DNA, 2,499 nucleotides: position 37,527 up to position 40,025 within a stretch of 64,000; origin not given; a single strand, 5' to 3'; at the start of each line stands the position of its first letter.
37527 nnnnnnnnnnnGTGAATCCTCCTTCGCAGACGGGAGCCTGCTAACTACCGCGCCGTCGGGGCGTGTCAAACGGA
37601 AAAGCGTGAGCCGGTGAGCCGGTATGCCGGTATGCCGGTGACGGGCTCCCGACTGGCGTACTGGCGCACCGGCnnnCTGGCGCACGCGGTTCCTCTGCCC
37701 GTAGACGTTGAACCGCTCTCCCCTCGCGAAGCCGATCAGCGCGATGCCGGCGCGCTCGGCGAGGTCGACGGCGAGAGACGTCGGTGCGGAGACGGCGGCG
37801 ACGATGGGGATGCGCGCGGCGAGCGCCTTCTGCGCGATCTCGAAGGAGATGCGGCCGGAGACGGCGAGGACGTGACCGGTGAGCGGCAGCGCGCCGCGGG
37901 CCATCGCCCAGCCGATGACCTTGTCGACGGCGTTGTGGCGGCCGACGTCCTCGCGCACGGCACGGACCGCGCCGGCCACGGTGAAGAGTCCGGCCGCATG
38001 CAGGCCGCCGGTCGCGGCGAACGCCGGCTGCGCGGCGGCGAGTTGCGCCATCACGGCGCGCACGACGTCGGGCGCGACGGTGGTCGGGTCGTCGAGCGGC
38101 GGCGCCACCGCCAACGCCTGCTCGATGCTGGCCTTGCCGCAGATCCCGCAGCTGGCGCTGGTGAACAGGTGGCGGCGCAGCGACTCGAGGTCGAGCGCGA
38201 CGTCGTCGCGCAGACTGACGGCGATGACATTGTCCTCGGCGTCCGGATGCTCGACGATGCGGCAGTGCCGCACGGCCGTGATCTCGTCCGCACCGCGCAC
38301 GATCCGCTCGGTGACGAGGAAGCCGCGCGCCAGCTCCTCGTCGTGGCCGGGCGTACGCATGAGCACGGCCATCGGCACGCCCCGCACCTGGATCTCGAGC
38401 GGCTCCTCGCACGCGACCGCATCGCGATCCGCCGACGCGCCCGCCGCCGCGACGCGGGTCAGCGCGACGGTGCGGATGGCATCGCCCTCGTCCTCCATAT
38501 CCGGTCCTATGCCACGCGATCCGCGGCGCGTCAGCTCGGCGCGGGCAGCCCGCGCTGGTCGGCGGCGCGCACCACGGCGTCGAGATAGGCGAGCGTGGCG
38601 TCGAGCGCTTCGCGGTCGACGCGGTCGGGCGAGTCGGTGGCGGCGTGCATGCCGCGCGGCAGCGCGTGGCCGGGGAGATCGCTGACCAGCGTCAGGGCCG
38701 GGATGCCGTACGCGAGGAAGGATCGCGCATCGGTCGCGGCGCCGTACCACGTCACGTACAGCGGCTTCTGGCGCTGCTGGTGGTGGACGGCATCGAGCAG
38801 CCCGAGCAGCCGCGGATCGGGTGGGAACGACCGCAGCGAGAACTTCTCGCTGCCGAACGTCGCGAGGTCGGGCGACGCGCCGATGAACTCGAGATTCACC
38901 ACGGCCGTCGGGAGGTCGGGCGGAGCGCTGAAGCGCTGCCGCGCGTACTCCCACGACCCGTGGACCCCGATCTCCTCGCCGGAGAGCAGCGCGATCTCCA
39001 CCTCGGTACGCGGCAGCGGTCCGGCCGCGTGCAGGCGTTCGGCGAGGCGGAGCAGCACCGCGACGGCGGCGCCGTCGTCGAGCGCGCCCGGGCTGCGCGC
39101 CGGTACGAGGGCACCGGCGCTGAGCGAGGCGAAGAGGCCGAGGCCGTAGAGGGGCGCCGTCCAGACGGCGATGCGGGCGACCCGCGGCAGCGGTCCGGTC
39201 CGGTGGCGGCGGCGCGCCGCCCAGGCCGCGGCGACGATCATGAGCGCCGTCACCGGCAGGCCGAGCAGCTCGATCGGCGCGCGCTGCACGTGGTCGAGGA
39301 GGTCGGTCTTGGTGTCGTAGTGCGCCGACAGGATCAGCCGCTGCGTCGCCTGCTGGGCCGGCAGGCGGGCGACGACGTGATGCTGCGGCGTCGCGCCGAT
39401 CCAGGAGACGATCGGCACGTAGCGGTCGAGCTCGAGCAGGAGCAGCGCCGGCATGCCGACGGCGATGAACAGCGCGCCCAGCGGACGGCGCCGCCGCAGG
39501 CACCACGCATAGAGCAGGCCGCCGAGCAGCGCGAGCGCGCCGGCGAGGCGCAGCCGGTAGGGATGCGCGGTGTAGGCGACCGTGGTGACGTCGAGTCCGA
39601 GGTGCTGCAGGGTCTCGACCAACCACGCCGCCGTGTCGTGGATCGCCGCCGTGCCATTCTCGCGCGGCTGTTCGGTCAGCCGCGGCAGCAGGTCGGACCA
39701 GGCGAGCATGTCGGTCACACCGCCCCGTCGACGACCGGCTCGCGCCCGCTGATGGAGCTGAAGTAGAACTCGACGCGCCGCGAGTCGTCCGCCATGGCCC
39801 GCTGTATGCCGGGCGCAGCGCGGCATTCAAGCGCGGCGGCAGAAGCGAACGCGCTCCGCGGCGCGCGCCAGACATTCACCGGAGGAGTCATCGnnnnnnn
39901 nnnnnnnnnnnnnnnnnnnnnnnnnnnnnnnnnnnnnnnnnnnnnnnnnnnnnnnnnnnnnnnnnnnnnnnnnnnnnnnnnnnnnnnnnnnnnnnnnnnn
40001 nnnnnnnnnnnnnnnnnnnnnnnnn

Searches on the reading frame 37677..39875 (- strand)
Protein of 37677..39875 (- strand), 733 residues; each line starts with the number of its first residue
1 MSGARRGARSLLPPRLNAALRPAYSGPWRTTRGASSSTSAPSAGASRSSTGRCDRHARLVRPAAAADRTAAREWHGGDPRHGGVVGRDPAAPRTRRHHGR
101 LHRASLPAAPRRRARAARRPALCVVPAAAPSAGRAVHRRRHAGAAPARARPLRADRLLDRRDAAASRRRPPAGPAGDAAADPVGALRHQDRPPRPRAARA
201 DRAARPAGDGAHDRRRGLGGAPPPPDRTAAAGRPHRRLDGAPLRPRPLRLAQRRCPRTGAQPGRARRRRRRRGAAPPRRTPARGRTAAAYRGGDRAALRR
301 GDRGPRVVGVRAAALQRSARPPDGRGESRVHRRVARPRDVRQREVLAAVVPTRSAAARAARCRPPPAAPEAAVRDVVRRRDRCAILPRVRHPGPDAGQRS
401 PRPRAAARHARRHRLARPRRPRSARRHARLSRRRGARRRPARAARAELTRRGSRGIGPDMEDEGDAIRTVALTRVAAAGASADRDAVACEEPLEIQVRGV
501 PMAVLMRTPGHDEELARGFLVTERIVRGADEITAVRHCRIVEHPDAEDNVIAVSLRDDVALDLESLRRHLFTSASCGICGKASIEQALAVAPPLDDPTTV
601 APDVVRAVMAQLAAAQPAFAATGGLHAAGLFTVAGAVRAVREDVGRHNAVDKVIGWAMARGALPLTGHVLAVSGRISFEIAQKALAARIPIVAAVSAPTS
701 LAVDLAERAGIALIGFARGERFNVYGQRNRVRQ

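Call 39: search_protein_families(library=pfam, proteins=[window:37677-39875:-])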
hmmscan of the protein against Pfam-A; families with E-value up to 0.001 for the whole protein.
window:37677-39875:- (733 aa): 1 family
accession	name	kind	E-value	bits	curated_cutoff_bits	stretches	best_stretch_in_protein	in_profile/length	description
PF02634.21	FdhD-NarQ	-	1e-69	235.3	27.2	1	488-731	1-236/237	FdhD/NarQ family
